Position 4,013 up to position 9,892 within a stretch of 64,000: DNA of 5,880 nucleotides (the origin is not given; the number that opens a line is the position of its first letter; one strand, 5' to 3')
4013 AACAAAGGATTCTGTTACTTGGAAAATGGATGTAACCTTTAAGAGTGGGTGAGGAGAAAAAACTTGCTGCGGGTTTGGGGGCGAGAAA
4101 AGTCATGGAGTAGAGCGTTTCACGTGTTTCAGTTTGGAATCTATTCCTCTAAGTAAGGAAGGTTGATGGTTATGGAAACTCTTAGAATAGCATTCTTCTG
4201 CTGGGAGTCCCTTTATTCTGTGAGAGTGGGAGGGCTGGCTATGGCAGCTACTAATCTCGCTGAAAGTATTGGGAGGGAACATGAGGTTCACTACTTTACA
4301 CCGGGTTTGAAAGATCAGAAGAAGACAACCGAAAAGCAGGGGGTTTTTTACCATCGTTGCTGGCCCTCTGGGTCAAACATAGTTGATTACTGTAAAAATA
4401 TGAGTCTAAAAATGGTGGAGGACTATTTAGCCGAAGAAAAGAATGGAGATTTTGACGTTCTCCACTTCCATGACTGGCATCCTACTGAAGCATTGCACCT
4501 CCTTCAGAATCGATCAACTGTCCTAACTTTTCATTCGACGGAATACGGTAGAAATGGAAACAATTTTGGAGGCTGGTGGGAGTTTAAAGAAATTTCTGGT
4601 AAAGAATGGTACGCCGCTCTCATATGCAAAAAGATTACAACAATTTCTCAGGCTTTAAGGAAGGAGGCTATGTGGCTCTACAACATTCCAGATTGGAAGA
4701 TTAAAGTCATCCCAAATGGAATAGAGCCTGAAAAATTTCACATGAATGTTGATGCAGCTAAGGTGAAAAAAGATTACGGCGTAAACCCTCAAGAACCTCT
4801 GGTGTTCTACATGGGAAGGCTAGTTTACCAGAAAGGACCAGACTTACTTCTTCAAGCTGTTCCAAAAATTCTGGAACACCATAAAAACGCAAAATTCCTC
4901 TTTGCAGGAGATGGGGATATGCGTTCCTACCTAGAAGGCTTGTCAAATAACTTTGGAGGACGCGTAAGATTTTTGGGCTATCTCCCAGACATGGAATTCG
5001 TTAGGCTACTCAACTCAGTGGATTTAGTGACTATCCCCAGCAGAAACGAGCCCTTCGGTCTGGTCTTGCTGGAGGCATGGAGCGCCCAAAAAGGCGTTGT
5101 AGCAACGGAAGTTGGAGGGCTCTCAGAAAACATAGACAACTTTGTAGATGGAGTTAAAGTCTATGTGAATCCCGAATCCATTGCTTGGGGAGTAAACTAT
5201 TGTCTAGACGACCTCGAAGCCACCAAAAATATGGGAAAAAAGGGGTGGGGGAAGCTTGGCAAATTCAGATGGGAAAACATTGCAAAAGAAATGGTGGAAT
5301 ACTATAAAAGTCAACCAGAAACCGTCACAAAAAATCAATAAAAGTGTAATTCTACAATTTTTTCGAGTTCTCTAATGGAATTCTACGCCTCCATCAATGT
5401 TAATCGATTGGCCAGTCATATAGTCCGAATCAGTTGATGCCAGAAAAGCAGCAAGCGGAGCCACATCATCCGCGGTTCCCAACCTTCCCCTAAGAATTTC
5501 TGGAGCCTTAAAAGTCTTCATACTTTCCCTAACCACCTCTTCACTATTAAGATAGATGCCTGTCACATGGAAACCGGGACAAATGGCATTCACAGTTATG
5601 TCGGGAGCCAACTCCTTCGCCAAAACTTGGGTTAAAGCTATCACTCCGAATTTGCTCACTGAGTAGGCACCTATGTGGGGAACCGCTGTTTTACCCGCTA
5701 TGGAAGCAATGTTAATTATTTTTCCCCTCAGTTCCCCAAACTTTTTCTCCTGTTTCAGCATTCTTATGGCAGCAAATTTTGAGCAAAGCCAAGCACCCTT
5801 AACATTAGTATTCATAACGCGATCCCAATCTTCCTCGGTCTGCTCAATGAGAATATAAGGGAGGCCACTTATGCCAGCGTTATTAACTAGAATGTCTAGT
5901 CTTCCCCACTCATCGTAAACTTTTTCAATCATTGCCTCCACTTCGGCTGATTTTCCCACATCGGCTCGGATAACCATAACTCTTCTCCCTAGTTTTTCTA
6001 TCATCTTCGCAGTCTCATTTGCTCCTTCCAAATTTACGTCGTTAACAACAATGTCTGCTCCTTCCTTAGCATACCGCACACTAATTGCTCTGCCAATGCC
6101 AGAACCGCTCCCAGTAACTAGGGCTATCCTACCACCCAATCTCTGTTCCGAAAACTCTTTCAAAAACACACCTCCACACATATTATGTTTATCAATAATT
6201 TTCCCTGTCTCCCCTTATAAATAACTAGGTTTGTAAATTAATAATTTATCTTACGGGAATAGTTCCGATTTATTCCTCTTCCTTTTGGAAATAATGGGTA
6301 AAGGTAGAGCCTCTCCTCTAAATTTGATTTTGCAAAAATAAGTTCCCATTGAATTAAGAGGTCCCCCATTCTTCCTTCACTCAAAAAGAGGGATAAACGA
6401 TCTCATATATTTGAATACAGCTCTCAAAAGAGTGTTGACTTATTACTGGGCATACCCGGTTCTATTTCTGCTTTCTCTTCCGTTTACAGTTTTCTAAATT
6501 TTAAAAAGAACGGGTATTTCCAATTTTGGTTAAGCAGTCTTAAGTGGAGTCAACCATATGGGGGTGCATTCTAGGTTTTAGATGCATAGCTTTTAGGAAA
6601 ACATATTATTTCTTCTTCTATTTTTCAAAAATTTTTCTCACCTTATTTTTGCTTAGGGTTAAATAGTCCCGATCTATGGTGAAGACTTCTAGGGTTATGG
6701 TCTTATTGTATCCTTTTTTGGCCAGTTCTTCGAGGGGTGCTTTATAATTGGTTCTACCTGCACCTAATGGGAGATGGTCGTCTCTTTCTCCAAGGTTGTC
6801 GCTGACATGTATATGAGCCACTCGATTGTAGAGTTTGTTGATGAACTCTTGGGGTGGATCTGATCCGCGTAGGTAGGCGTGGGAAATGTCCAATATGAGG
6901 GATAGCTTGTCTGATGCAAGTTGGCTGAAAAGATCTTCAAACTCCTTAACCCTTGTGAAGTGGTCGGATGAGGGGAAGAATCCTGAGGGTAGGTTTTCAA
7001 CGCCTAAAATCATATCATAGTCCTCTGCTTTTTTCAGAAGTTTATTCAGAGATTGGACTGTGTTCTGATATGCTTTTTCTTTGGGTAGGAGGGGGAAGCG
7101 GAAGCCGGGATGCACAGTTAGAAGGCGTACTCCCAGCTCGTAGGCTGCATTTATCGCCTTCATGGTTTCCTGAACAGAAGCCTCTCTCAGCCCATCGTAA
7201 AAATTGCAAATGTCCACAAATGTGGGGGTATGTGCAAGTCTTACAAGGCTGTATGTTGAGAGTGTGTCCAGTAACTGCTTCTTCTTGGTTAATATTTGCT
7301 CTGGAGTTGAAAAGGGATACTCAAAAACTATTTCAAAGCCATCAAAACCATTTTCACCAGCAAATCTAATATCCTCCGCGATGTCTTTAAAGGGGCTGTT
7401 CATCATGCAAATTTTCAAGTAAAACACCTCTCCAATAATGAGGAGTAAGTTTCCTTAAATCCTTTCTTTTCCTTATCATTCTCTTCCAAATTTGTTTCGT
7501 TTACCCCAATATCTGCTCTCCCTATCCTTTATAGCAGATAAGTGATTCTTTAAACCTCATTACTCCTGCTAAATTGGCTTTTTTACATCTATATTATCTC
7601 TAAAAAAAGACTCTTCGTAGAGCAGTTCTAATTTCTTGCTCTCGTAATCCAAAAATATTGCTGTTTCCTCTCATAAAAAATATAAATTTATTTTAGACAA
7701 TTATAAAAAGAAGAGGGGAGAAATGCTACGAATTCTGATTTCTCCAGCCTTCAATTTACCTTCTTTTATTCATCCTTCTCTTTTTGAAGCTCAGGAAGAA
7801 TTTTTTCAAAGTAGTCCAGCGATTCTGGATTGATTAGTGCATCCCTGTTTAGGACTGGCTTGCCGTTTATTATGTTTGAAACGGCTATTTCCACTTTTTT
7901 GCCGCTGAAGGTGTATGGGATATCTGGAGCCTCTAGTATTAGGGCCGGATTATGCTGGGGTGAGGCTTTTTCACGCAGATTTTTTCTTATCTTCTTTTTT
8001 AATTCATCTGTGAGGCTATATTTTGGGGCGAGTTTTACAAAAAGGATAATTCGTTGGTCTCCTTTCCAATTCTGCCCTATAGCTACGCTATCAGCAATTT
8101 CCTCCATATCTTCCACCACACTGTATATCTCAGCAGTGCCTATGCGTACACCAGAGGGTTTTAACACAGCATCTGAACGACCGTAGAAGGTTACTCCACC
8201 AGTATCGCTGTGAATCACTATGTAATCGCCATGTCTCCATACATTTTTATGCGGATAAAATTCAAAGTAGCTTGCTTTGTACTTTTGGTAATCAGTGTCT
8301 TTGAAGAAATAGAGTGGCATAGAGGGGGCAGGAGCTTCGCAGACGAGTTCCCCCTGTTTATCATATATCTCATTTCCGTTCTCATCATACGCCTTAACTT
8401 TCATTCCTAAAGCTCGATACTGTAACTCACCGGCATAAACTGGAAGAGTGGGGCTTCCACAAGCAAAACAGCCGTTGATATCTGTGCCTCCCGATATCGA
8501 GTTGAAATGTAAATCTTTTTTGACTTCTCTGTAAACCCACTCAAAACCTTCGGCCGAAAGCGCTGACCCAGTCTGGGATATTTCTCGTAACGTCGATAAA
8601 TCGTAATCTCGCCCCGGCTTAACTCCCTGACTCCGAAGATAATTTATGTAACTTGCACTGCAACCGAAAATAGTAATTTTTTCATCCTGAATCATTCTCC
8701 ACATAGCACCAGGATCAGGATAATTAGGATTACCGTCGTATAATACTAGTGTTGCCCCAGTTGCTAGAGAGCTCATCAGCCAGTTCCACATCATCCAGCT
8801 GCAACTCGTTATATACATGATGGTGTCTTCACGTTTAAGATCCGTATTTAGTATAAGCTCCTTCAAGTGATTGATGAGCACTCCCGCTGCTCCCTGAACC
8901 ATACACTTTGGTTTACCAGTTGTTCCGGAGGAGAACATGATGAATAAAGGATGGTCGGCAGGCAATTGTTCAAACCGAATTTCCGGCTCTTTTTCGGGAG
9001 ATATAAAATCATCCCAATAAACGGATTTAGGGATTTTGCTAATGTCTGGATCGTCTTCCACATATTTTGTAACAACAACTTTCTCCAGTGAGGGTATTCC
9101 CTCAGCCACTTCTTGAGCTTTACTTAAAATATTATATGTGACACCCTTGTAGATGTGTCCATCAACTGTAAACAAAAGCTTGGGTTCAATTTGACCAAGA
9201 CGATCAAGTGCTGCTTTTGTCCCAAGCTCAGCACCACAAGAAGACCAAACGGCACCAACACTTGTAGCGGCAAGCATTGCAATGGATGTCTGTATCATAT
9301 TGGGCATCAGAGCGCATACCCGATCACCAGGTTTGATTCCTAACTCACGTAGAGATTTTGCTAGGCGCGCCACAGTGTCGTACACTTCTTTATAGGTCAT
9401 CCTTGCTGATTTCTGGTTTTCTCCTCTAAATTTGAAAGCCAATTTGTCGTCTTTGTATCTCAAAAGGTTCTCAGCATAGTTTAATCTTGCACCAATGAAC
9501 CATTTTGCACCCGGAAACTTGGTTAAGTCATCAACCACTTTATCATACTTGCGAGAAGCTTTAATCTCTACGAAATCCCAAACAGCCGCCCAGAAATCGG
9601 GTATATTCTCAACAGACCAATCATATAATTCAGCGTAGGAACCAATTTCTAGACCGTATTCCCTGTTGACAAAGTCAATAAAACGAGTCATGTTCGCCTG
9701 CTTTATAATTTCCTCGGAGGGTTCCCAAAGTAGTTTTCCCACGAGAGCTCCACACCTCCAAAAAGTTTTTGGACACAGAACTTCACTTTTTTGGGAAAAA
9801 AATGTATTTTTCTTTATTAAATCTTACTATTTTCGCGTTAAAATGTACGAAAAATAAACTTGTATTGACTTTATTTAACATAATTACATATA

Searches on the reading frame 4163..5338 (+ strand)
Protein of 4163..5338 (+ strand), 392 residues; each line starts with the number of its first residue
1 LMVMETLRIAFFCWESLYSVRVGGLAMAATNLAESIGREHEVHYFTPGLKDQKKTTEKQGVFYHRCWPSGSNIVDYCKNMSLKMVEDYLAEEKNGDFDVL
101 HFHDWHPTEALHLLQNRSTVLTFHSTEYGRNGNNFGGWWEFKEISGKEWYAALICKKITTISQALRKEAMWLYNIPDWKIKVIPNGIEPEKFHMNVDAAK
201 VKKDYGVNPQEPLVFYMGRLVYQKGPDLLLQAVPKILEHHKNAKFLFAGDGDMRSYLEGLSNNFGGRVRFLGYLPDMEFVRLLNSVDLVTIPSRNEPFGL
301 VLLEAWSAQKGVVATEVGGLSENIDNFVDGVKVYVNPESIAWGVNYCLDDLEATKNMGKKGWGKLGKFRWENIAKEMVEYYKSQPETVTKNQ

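Call 38: search_protein_families(library=pfam, proteins=[window:4163-5338:+], max_evalue=0.001)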
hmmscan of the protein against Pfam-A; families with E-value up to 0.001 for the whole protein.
window:4163-5338:+ (392 aa): 6 families
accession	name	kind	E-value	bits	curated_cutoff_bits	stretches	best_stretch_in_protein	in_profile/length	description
PF00534.26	Glycos_transf_1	-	1e-33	116.7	26.4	1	200-361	4-169/172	Glycosyl transferases group 1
PF13692.12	Glyco_trans_1_4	-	6.5e-28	98.2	27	1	212-350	2-142/142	Glycosyl transferases group 1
PF13439.12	Glyco_transf_4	-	7.1e-20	72.2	28.5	1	22-190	1-169/170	Glycosyltransferase Family 4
PF08323.17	Glyco_transf_5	-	1.7e-13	51.3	22.7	2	54-168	90-223/239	Starch synthase catalytic domain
PF20706.3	GT4-conflict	-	6.6e-08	32.4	26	1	186-331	171-327/385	Family 4 Glycosyltransferase in conflict systems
PF13579.12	Glyco_trans_4_4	-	9.9e-08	32.9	29.7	1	23-186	1-158/158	Glycosyl transferase 4-like domain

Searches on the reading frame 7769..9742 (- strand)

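Call 38: search_protein_families(library=pfam, proteins=[window:7769-9742:-], max_evalue=0.001)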
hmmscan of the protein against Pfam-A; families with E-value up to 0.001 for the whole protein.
window:7769-9742:- (658 aa): 2 families
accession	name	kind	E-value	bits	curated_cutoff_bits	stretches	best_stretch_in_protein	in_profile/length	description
PF00501.34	AMP-binding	-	2.6e-49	168.5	29.9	1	96-471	8-377/384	AMP-binding enzyme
PF16177.11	ACAS_N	-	3e-13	49.8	27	1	36-92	1-54/55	Acetyl-coenzyme A synthetase N-terminus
